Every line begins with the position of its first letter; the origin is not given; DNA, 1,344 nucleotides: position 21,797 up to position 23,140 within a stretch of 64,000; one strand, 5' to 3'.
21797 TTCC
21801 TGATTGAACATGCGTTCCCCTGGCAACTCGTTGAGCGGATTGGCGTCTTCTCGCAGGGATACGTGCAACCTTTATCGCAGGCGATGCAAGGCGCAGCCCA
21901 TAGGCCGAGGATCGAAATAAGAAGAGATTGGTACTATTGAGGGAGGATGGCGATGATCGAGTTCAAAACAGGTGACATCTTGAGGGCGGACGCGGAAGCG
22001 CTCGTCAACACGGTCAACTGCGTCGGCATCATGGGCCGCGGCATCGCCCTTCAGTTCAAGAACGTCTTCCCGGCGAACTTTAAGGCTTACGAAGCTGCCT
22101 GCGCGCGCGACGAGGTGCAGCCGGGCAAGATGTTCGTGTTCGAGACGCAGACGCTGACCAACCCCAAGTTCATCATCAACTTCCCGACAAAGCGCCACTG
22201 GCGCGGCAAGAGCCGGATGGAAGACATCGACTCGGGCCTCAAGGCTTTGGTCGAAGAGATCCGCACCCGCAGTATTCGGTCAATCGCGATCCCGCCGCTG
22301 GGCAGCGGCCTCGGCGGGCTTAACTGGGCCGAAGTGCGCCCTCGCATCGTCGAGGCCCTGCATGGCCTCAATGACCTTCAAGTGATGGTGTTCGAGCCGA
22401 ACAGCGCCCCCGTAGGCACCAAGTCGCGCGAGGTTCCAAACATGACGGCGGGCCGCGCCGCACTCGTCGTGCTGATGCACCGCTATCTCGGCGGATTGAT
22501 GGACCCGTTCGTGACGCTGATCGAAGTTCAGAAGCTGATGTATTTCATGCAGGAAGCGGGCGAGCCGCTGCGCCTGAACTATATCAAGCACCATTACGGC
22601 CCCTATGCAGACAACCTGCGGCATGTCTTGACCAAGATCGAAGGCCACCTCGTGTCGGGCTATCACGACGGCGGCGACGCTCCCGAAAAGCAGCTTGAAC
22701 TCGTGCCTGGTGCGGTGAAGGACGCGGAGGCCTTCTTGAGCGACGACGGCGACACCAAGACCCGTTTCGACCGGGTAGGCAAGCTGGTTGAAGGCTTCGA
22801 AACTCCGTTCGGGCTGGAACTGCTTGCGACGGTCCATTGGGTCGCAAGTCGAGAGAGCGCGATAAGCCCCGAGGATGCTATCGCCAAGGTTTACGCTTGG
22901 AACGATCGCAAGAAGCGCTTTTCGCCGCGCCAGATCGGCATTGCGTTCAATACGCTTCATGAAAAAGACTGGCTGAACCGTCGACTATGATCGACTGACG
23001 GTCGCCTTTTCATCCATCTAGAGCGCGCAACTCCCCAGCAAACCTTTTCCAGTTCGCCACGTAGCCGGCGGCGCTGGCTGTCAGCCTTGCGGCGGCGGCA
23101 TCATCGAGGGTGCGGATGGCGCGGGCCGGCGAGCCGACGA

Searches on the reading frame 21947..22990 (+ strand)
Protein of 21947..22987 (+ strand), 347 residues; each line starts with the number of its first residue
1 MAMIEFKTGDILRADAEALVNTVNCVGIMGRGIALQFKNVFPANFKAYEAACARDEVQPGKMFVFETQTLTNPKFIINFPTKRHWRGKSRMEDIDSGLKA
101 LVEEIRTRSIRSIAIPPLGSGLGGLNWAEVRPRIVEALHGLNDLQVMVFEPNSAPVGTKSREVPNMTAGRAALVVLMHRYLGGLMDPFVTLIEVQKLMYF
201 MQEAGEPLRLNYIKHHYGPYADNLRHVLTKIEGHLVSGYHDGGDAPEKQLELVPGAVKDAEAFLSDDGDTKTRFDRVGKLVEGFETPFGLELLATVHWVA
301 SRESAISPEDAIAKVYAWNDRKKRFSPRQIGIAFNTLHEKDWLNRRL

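Call 3: search_protein_families(library=pfam, proteins=[window:21947-22987:+], max_evalue=1)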
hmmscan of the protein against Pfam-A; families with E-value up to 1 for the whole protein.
window:21947-22987:+ (347 aa): 2 families
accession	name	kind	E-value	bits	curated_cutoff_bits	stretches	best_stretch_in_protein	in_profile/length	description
PF01661.27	Macro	-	7.8e-25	87.5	22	1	20-132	1-116/118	Macro domain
PF20016.6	ThsA_Macro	-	0.035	14.3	25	1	84-126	107-150/183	Thoeris protein ThsA, Macro domain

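Call 4: search_protein_families(library=padloc, proteins=[window:21947-22987:+], max_evalue=1)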
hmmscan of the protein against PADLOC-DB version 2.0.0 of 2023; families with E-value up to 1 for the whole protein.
window:21947-22987:+ (347 aa): 1 family
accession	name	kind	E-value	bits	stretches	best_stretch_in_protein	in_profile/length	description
PDLC02990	DarG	-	3.4e-140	465.2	1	3-340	1-328/329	-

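Call 5: search_protein_families(library=ncbifam, proteins=[window:21947-22987:+], max_evalue=1)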
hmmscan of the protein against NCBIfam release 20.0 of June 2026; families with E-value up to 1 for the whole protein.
window:21947-22987:+ (347 aa): 5 families
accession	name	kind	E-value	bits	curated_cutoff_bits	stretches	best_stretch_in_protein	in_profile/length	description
NF048014.1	antitoxin_DarG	equivalog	1.5e-142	474.8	250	1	4-337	1-338/338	type II toxin-antitoxin system antitoxin DNA ADP-ribosyl glycohydrolase DarG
NF001666.0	PRK00431.2-2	equivalog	4.2e-09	36.5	246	1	4-126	3-122/164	ADP-ribose-binding protein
NF001662.0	PRK00431.1-3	equivalog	0.021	14.7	215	1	3-49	4-50/185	[protein ADP-ribosylglutamate] hydrolase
NF001668.0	PRK00431.2-4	equivalog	0.089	12.1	278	1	5-134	52-179/220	ADP-ribose-binding protein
NF001667.0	PRK00431.2-3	equivalog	0.17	11.5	252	0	4-129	10-134/182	ADP-ribose-binding protein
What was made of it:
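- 21953..22990 (+): darG: antitoxin, 345 aa, made of a macrodomain plus a DarT-binding domain. NCBIfam antitoxin_DarG equivalog 475 bits (cut-off 250), PADLOC DarG 3.4e-140 (calls 4, 5).
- On DarTG2 (DarT2 toxin + macrodomain DarG): The NF048014 equivalog is matched end to end (call 5).
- Checked: DarG: Pfam Macro 7.8e-25; NCBIfam NF048014 equivalog 475 bits against a cut-off of 250; PADLOC DarG 3.4e-140 (calls 3-5).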

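Call 7: search_solved_structures(query=window:21947-22987:+, max_evalue=0.01, show_alignments=4)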
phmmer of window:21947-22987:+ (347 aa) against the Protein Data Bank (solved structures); distinct sequences matched with E-value up to 0.01: 10.
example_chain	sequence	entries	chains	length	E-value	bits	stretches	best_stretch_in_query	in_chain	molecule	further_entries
5m3i_A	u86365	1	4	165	1.2e-51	179.3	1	3-153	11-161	RNase III inhibitor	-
5m31_A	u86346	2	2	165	4.2e-51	177.5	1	3-155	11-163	Appr-1-p processing domain protein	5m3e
7yk3_B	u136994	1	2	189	1.9e-27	99.6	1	166-335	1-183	DNA ADP-ribosyl glycohydrolase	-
7omu_AAA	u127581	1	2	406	1.2e-22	83.9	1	8-149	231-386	Macro domain-containing protein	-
4j5r_A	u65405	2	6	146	0.00092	21.8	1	8-149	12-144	O-acetyl-ADP-ribose deacetylase 1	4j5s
4j5q_A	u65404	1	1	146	0.00094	21.8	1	8-149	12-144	O-acetyl-ADP-ribose deacetylase 1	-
2eee_A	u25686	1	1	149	0.001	21.6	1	8-149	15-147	Uncharacterized protein C6orf130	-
2l8r_A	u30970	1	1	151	0.001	21.6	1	8-149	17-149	Uncharacterized protein C6orf130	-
2lgr_A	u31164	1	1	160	0.0013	21.3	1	8-149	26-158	Uncharacterized protein C6orf130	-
3v2b_A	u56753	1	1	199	0.0041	19.6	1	5-139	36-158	Poly [ADP-ribose] polymerase 15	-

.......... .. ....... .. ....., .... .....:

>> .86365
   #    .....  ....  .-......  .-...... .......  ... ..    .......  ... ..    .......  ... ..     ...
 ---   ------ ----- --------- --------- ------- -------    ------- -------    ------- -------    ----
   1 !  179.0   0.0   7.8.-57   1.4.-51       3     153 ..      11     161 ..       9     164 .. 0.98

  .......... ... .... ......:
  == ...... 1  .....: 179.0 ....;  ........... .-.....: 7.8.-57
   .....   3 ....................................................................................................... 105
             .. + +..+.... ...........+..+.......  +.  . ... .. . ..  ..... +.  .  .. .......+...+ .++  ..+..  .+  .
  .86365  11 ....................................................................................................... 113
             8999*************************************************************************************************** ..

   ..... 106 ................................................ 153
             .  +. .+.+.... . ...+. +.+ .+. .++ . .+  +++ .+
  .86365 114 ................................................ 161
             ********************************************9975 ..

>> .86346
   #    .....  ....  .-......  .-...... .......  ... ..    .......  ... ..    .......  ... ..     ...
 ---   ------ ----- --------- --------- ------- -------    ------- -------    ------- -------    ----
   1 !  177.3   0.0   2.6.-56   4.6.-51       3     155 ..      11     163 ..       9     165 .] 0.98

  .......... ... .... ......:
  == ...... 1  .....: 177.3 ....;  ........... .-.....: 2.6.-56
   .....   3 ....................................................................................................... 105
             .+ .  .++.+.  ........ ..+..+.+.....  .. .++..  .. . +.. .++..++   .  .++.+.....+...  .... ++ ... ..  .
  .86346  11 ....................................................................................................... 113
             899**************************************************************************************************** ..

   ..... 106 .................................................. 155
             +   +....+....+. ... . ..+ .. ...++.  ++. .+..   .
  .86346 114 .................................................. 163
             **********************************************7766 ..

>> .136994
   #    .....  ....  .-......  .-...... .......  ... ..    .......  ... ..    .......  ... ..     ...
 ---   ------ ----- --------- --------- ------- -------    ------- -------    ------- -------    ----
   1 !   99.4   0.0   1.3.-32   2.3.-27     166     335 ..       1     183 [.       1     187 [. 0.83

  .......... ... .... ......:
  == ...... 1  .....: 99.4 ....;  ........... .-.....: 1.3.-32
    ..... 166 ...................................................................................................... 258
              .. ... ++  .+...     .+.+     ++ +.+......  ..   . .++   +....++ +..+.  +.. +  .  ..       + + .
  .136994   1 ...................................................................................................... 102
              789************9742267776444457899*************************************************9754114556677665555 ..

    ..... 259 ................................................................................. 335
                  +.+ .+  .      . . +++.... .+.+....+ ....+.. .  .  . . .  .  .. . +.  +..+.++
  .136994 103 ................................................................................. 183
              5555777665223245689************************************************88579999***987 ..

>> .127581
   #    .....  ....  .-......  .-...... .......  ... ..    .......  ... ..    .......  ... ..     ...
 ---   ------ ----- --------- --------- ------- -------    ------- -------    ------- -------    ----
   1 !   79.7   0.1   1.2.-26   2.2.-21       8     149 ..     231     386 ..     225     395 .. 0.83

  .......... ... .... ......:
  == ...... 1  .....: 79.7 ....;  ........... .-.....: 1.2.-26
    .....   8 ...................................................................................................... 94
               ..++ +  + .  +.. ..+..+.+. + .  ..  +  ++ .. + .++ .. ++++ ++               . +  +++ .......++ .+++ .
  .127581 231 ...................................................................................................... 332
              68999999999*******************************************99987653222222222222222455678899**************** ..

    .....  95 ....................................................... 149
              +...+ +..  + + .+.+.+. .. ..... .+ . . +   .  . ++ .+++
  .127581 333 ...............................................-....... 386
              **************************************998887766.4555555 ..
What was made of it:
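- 21953..22411 (+): DarG macrodomain (residues 1-153), the ADP-ribosyl-thymidine glycohydrolase. The catalytic Lys80 codon is at 22190-22192. Pfam Macro 7.8e-25 (call 3). phmmer 1.2e-51 and 4.2e-51 to the DarG macrodomains 5m3i (Mtb) and 5m31 (T. aquaticus) in ungapped alignments (call 7).
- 22442..22981 (+): DarG C-terminal DarT-binding domain (residues about 164-343). phmmer 1.9e-27 to 7yk3_B (call 7).
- On DarTG2 (DarT2 toxin + macrodomain DarG): 7yk3_B phmmer 1.9e-27 (call 7).
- Checked: The NCBIfam, PADLOC and PDB alignments begin at that Met (calls 4, 5, 7).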

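Call 22: find_encoding_contigs(protein=window:21953-22990:+, flank=10000, max_places=10)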
Protein window:21953-22990:+ (345 aa): 1 contig read that carries it; 1 place shown.
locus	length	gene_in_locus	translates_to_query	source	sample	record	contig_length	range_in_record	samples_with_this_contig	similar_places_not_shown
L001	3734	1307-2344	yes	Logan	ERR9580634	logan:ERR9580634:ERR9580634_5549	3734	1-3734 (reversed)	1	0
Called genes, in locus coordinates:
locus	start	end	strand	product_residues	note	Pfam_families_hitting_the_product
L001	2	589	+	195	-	?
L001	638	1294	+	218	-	PF14487:DarT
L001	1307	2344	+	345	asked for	PF01661:Macro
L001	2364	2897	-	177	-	PF25084:LbH_EIF2B (weak), PF25087:GMPPB_C (faint), PF00132:Hexapep, PF14602:Hexapep_2, PF00132:Hexapep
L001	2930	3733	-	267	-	?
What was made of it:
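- Checked: An independent gene call on an identical contig also gives 345 aa (call 22).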

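Call 32: search_protein_families(library=phrogs, proteins=[window:21953-22987:+], max_evalue=10)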
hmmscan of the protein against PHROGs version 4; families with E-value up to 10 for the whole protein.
window:21953-22987:+ (345 aa): 4 families
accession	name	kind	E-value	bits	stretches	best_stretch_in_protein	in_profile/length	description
phrog_335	-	other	2.9e-37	129.8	1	1-153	55-209/422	phosphatase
phrog_30914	-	unknown function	3.9e-31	109.3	1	1-164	1-164/371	-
phrog_2613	-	unknown function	0.0058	17.2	1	12-143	38-180/274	-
phrog_1298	-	tail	0.2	12.2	1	277-310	107-140/163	minor tail protein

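Call 58: search_dna_similar(query=window:21953-22987:+, collection=phages, mode=protein, max_rows=12)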
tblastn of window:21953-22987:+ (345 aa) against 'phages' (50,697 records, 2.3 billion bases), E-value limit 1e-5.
Records with a match: 549; places in all: 549; records where one place covers at least 80% of the query: 2.
Best place of each record, by identity: <60% 549.
By first word of the organism name: Pseudomonas 185; Escherichia 139; Erwinia 56; Bacillus 25; Salmonella 24; Serratia 18; Klebsiella 16; Proteus 10; Vibrio 9; Streptomyces 7; and 25 more.
By host as written in the record: Pseudomonas aeruginosa 74; Escherichia coli 54; - 50; Erwinia amylovora 32; Pseudomonas aeruginosa PAO1 31; Erwinia amylovora ATCC 29780 18; Escherichia coli K-12 MG1655 15; Klebsiella pneumoniae 11; and 143 more.
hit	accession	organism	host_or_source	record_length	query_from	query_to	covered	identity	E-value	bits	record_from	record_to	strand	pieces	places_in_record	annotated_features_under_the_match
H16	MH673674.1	Thermus phage phiMa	Thermus thermophilus HB8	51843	1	343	99%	46.9%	5e-93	308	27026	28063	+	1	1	ADP-ribose 1-phosphate phophatase related protein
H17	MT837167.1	Bacteriophage sp.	human fecal samples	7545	4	328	94%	35.8%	6e-48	178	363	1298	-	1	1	record has no annotation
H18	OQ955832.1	Escherichia phage vB_EcoS_PJ16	Multidrug resistant Escherichia coli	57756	6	148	41%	49.6%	4e-37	147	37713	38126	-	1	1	PJ16_068: hypothetical protein | PJ16_069: DNA N-6-adenine methyltransferase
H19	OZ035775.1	Sashavirus BDX09P1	-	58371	6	148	41%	49.6%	6e-37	147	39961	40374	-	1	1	record has no annotation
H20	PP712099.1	Pseudoalteromonas phage vB_Psh_XG4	Pseudoalteromonas shioyasakiensis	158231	4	149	42%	45.9%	4e-34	138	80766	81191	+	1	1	record has no annotation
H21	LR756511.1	uncultured phage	metagenomic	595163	1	155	45%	43.0%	2e-29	124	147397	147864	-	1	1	record has no annotation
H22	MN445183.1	Salmonella phage vB_SalM_SA002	Salmonella enterica subsp. enterica ...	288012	9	171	47%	35.2%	6e-19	94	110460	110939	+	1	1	putative phosphatase, fusion protein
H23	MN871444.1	Serratia phage KpGz_1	Klebsiella pneumoniae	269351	2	150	43%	38.3%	4e-22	103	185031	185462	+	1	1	record has no annotation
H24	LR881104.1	Klebsiella phage vB_KvM-Eowyn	-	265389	2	146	42%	38.6%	4e-22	103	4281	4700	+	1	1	Appr-1-p processing enzyme family protein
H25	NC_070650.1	Klebsiella phage vB_KvM-Eowyn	-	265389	2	146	42%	38.6%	4e-22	103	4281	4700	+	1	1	Appr-1-p processing enzyme family protein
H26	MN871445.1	Serratia phage KpHz_2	Klebsiella pneumoniae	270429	2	146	42%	38.6%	6e-22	102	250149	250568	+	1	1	record has no annotation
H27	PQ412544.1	Streptomyces phage Quantum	Streptomyces lividans JI 1326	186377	4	132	37%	43.4%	6e-24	108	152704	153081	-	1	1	264: ADP-ribosyltransferase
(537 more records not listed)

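Call 89: search_protein_families(library=pfam, alignment_id=A5, max_evalue=1)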
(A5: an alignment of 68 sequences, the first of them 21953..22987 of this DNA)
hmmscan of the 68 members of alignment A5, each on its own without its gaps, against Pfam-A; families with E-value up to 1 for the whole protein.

A. member 1, window:21953-22987:+ (345 aa): 2 families
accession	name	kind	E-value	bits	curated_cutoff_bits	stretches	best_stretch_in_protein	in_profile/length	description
PF01661.27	Macro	-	7.8e-25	87.6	22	1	18-130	1-116/118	Macro domain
PF20016.6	ThsA_Macro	-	0.034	14.3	25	1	82-124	107-150/183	Thoeris protein ThsA, Macro domain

B. families by the number of members that match (of 68 scanned): 31 families (the first 25 are shown)
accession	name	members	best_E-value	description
PF01661.27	Macro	35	5.6e-28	Macro domain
PF20016.6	ThsA_Macro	5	0.034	Thoeris protein ThsA, Macro domain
PF23191.1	WH_MCM3_C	3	0.025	MCM3-like, winged helix domain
PF18753.6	Nmad2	1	4e-54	Nucleotide modification associated domain 2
PF08719.17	NADAR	1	3.4e-22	NADAR domain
PF14487.12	DarT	1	8.5e-19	ssDNA thymidine ADP-ribosyltransferase, DarT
PF12836.13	HHH_3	1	1.4e-17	Helix-hairpin-helix motif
PF13361.12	UvrD_C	1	4.1e-07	UvrD-like helicase C-terminal domain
PF03934.19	T2SSK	1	0.00035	Type II secretion system (T2SS), protein K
PF13538.12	UvrD_C_2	1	0.00045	UvrD-like helicase C-terminal domain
PF00633.29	HHH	1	0.0013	Helix-hairpin-helix motif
PF13087.12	AAA_12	1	0.0028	AAA domain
PF14520.12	HHH_5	1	0.0063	Helix-hairpin-helix domain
PF09480.15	PrgH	1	0.023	Type III secretion system protein PrgH-EprH (PrgH)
PF01709.26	Transcrip_reg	1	0.025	TACO1/YebC second and third domain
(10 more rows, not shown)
